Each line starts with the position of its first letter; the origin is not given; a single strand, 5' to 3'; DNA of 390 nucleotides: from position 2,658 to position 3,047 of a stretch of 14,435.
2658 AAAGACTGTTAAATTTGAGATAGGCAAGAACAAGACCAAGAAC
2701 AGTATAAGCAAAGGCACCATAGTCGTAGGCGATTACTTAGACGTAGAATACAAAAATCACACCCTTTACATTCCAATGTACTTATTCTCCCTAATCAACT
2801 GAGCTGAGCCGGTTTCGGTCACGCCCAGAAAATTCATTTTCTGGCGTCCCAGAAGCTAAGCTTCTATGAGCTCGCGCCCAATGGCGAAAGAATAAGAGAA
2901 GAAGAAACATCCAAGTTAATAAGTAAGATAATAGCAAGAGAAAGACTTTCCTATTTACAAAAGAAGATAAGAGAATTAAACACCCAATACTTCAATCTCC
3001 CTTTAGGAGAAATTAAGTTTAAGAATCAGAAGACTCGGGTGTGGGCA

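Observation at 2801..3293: Second DUF45 copy turned into a mosaic: defined coding segments replaced by GC-rich family-C modules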

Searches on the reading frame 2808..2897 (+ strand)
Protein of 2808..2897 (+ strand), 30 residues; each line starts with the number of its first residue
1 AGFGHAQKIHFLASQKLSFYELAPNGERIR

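Call 83: search_protein_representatives(protein=window:2808-2897:+)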
Query: 30 residues. Proteins with E-value up to 0.001 (for the whole library): 0; up to 1e-10: 0; up to 1e-30: 0. The best 0 are listed.
